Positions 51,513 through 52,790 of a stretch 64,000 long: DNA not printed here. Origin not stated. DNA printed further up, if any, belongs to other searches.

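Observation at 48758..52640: XDH-family three-subunit enzyme with a six-Cys insertion in the FAD subunit, as in 4-hydroxybenzoyl-CoA reductase, flanked by TRAP transporters and aryl-CoA ligases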

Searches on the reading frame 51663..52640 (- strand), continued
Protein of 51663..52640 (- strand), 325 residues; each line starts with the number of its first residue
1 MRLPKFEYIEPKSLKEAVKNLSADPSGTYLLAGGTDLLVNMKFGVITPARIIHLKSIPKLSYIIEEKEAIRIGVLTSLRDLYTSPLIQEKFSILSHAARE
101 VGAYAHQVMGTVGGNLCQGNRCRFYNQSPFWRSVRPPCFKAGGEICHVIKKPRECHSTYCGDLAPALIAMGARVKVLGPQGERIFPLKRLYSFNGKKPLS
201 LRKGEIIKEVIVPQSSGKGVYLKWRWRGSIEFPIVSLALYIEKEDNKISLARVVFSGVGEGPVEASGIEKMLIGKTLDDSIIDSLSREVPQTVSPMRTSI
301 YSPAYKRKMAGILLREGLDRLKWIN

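Call 48: list_cluster_members(proteins=[P0241, P0242, P0243, P0244, P0335, P0388, P0312, P0313, P0303, P0269])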
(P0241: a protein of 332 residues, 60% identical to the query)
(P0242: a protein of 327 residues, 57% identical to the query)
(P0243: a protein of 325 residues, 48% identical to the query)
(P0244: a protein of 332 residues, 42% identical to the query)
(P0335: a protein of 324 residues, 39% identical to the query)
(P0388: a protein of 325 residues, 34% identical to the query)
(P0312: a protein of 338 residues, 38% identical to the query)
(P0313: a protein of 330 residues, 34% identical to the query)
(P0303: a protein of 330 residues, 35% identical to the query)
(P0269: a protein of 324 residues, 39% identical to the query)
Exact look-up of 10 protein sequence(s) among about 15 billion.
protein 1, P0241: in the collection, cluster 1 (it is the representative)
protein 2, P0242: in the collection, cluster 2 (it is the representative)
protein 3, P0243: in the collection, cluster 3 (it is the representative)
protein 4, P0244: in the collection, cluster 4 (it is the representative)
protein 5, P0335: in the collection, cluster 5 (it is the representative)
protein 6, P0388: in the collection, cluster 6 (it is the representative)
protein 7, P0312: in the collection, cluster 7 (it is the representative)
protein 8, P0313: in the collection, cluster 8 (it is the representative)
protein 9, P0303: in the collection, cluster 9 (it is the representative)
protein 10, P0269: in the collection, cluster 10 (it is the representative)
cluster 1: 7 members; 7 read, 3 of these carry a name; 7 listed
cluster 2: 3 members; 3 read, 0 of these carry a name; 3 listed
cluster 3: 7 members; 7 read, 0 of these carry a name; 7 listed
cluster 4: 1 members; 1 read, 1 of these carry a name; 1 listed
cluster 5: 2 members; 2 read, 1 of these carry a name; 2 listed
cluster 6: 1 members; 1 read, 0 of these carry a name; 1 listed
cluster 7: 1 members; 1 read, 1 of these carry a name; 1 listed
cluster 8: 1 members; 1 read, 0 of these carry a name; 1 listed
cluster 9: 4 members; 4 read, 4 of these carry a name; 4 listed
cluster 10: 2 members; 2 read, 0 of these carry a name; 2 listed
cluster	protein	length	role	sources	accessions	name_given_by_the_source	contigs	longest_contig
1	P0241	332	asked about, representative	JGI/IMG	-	4-hydroxybenzoyl-CoA reductase subunit beta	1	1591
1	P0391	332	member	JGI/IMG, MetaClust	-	\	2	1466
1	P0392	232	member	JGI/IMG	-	CO/xanthine dehydrogenase FAD-binding subunit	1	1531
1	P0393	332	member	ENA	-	-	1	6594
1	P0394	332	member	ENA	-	-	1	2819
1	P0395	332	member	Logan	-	-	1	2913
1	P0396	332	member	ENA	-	-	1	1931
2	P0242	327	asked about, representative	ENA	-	-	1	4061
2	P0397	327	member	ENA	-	-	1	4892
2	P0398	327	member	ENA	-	-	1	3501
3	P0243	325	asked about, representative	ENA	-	-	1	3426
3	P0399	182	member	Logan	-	-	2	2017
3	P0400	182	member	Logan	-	-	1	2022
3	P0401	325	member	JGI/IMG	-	-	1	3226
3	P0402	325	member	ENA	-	-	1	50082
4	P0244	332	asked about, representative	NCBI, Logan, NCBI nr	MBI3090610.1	MAG: FAD binding domain-containing protein [Candidatus Tectomicrobia bacterium] | FAD binding domain-containing protein [Candidatus Tectomicrobia bacterium]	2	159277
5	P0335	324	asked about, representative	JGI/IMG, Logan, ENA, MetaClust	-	\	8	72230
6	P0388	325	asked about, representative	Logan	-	-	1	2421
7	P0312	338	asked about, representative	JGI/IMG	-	4-hydroxybenzoyl-CoA reductase subunit beta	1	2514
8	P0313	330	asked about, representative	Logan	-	-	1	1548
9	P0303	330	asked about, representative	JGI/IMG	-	4-hydroxybenzoyl-CoA reductase subunit beta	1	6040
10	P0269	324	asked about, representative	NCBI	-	-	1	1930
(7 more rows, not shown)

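Call 53: search_protein_families(library=ncbifam, proteins=[L002:14040-15575:-, L002:11667-14054:+], max_evalue=1e-10)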
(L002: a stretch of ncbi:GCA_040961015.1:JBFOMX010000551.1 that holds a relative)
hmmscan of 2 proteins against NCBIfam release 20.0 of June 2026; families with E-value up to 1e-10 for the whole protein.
L002:14040-15575:- (511 aa): 106 families (the best 25 are shown)
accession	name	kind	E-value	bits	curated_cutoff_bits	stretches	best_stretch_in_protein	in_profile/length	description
NF005702.0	PRK07514.1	subfamily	2.4e-140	468.2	558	1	6-503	3-497/506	malonyl-CoA synthase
NF004837.0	PRK06187.1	subfamily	2.5e-125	418.7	476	1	3-504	8-520/531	long-chain-fatty-acid--CoA ligase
NF004114.0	PRK05605.1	equivalog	3.9e-109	365.6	766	2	153-505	216-568/575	long-chain-fatty-acid--CoA ligase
NF052269.1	Staph_lig_FadD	equivalog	8.4e-102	341.1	650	1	31-504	25-491/499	long-chain-fatty-acid--CoA ligase FadD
NF005307.0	PRK06839.1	equivalog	7.7e-101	338.2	748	1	31-504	25-491/496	o-succinylbenzoate--CoA ligase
NF006181.0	PRK08314.1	subfamily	1.2e-100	337.4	705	2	155-498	201-546/563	long-chain-fatty-acid--CoA ligase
NF006182.0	PRK08316.1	subfamily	3.1e-99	332.8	663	1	4-506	12-517/523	fatty acyl-CoA synthetase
NF005858.0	PRK07787.1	subfamily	3.4e-96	322.5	575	1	32-503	25-469/471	acyl-CoA synthetase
NF006572.0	PRK09088.1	equivalog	5.7e-94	315.5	696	1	26-504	21-485/491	acyl-CoA synthetase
NF009233.0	PRK12583.1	subfamily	6.6e-92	308.7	832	2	157-501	200-545/558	fatty acid CoA ligase family protein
NF005220.0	PRK06710.1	equivalog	7.3e-89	298.4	1116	2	157-500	205-547/563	long-chain-fatty-acid--CoA ligase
NF004511.1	PRK05852.1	equivalog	1.3e-86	291.3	650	1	5-506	1-504/505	FadD7 family fatty acid--CoA ligase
NF002966.0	PRK03640.1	equivalog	3.9e-86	289.6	556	1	31-504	25-478/483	o-succinylbenzoate--CoA ligase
NF005714.0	PRK07529.1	subfamily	7.9e-84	282.2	632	1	152-503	212-573/640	acyl-CoA synthetase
NF005801.1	PRK07656.1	equivalog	1.6e-81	274.5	657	1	4-501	2-498/500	FadD3 family acyl-CoA ligase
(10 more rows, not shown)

L002:11667-14054:+ (795 aa): 13 families
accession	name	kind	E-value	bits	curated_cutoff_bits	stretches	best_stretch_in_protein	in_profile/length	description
TIGR03194.1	4hydrxCoA_A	equivalog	4.8e-204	679.9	994.55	1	11-792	1-746/746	4-hydroxybenzoyl-CoA reductase subunit alpha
NF043082.1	XdhA_XDHase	equivalog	7.1e-167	556.8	780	2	167-793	143-753/758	xanthine dehydrogenase subunit XdhA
NF007426.0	PRK09970.1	equivalog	1.5e-166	555.7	916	2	175-793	154-756/761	xanthine dehydrogenase molybdenum-binding subunit XdhA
TIGR03196.1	pucD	equivalog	3.2e-134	449.1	783.65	2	167-788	135-754/763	xanthine dehydrogenase subunit D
NF041018.1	glyceraldDH_alpha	equivalog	7.5e-112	375.1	790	1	6-789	2-741/741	glyceraldehyde dehydrogenase subunit alpha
NF040766.1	CODH_aero_grp5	exception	4.4e-108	362.5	950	2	176-789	154-782/785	aerobic carbon-monoxide dehydrogenase large subunit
TIGR03313.1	Se_sel_red_Mo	hypoth_equivalog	5.7e-107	358.6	1101.9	1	3-794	164-951/951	molybdopterin-dependent oxidoreductase Mo/Fe-S-binding subunit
NF045668.1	pterin_aldehy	equivalog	1.1e-102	344.8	1100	1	3-793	171-905/905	molybdopterin-dependent aldehyde oxidoreductase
TIGR03311.1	Se_dep_XDH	equivalog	6e-101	338.9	830.45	2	6-583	161-690/848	selenium-dependent xanthine dehydrogenase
TIGR02416.1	CO_dehy_Mo_lg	equivalog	7.8e-98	328.5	991.15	1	21-789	7-768/770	aerobic carbon-monoxide dehydrogenase large subunit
NF041671.1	peri_hyde_PaoC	equivalog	4e-84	283.3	1180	1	3-793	14-732/735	aldehyde oxidoreductase molybdenum-binding subunit PaoC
TIGR02965.1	xanthine_xdhB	equivalog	1.4e-76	258.2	849.5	1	19-793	13-755/758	xanthine dehydrogenase molybdopterin binding subunit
TIGR02969.1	mam_aldehyde_ox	subfamily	1.8e-54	184.8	1912.3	1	228-759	759-1265/1330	aldehyde oxidase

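Call 71: predict_structure(alignment_id=A1)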
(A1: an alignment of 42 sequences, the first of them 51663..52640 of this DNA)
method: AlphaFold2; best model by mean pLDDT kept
length: 325 residues; sequences in the alignment: 42
mean_pLDDT: 72.0   pTM: 0.76
mean pLDDT of the five models: 72.0, 70.0, 69.8, 68.8, 64.2
residues with pLDDT >= 90: 92; 70-90: 124; 50-70: 39; < 50: 70
segments of 3 or more residues with pLDDT < 50: 103-161, 194-198, 298-300
pLDDT, mean of each block of 10 residues (from residue 1): 84 92 80 59 76 84 91 83 89 85 43 28 24 30 23 30 80 89 88 52 81 90 69 77 93 81 86 93 90 59 78 94 73
secondary structure, 60 per line:
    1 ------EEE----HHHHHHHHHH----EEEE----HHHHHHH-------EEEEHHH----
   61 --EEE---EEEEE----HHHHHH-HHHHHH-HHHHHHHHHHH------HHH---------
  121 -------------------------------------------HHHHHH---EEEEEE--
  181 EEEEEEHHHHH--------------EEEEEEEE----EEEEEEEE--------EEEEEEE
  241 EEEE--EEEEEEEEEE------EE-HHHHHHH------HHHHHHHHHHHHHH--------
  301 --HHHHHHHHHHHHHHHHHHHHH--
elements in order: E7-9 H14-23 E28-31 H36-42 E50-53 E63-65 E69-73 H78-83 H85-90 H92-102 H164-169 E173-178 E181-186 H187-191 E206-213 E218-225 E234-244 E247-256 H266-272 H279-292 H303-323

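Call 73: fold_search(model_id=the predicted structure, library=pdb)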
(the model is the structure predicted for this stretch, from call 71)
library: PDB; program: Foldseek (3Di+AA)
matches with E <= 10: 293; with E <= 0.001: 83
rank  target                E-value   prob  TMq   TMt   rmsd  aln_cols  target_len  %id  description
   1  1rm6_B                1.5e-25  1.00  0.77  0.77   6.2       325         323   34  Structure of 4-hydroxybenzoyl-CoA reductase from Thauera aromatica (released 2004-12-21)
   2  1ffv_C                3.5e-22  1.00  0.75  0.85   3.5       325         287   23  CARBON MONOXIDE DEHYDROGENASE FROM HYDROGENOPHAGA PSEUDOFLAVA (released 2000-09-15)
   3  1ffu_C                1.5e-21  1.00  0.75  0.85   3.5       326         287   23  CARBON MONOXIDE DEHYDROGENASE FROM HYDROGENOPHAGA PSEUDOFLAVA WHICH LACKS THE MO-PYRANOPTERIN MOIETY OF THE MOLYBDENUM (released 2000-09-15)
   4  1n61_C                1.8e-21  1.00  0.75  0.84   3.2       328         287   21  Crystal Structure of the Cu,Mo-CO Dehydrogenase (CODH); Dithionite reduced state (released 2002-12-18)
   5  1n60_C                2.9e-21  1.00  0.75  0.84   3.2       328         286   21  Crystal Structure of the Cu,Mo-CO Dehydrogenase (CODH); Cyanide-inactivated Form (released 2002-12-18)
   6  1zxi_C                9.2e-21  1.00  0.75  0.84   3.8       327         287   21  Reconstituted CO dehydrogenase from Oligotropha carboxidovorans (released 2005-10-11)
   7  4zoh_B                2.0e-20  1.00  0.74  0.86   3.1       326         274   25  Crystal structure of glyceraldehyde oxidoreductase (released 2016-02-03)
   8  1zxi_F                2.1e-20  1.00  0.75  0.85   3.5       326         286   21  Reconstituted CO dehydrogenase from Oligotropha carboxidovorans (released 2005-10-11)
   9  1t3q_C                2.6e-19  1.00  0.75  0.85   3.4       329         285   17  Crystal structure of quinoline 2-Oxidoreductase from Pseudomonas Putida 86 (released 2004-09-14)
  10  7dqx_E                1.4e-18  1.00  0.76  0.83   3.4       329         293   23  Crystal structure of xanthine dehydrogenase family protein (released 2022-01-26)
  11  7dqx_B                2.2e-18  1.00  0.75  0.84   3.5       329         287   23  Crystal structure of xanthine dehydrogenase family protein (released 2022-01-26)
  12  8uem_B                4.9e-18  1.00  0.72  0.80   4.4       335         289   20  The CryoEM structure of the high affinity Carbon monoxide dehydrogenase from Mycobacterium smegmatis (released 2024-10-16)
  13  3hrd_C                1.6e-17  1.00  0.73  0.81   4.1       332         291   21  Crystal structure of nicotinate dehydrogenase (released 2009-06-30)
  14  5y6q_B                1.7e-17  1.00  0.76  0.75   6.2       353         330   22  Crystal structure of an aldehyde oxidase from Methylobacillus sp. KY4400 (released 2018-01-24)
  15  3hrd_G                2.7e-17  1.00  0.74  0.82   3.8       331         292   22  Crystal structure of nicotinate dehydrogenase (released 2009-06-30)
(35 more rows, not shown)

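Call 74: list_cluster_members(proteins=[P0263, P0337, P0364, P0299, P0275, P0351, P0245, P0246, P0247, P0248])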
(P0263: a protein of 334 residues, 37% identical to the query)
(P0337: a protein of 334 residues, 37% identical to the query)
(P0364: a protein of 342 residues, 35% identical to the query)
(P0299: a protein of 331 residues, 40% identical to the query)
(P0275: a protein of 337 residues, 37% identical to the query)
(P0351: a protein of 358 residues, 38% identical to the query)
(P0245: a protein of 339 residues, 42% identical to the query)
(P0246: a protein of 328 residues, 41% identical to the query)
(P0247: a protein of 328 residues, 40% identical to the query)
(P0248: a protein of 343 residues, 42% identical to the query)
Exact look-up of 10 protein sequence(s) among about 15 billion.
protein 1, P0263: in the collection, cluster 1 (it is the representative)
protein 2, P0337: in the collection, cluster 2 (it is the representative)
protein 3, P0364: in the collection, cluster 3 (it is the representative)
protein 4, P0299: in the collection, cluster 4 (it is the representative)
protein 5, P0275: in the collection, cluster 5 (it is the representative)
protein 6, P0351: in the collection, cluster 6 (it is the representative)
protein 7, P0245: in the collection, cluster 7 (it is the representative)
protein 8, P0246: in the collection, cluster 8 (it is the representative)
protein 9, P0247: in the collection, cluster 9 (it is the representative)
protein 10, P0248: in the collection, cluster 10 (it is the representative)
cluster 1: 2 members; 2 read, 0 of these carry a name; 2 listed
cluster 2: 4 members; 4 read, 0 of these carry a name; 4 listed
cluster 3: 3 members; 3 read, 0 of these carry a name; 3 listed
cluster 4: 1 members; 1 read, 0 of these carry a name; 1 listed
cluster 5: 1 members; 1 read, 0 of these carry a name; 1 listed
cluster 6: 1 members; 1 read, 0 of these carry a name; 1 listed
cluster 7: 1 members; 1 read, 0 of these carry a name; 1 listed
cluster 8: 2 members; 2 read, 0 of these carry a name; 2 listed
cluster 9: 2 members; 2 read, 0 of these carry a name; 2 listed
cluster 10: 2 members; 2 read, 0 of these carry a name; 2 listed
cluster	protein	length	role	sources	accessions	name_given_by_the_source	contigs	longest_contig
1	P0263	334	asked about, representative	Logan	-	-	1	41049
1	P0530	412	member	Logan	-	-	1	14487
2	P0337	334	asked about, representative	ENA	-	-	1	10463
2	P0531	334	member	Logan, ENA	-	-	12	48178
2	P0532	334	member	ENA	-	-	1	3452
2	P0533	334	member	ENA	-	-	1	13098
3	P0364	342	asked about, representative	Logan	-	-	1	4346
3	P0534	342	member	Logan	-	-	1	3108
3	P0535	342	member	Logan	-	-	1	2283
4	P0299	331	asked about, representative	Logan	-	-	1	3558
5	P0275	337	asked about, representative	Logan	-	-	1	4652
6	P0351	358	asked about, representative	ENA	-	-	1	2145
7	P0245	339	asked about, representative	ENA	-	-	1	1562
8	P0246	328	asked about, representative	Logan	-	-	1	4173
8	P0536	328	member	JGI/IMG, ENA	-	-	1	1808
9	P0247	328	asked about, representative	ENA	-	-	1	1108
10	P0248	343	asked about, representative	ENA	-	-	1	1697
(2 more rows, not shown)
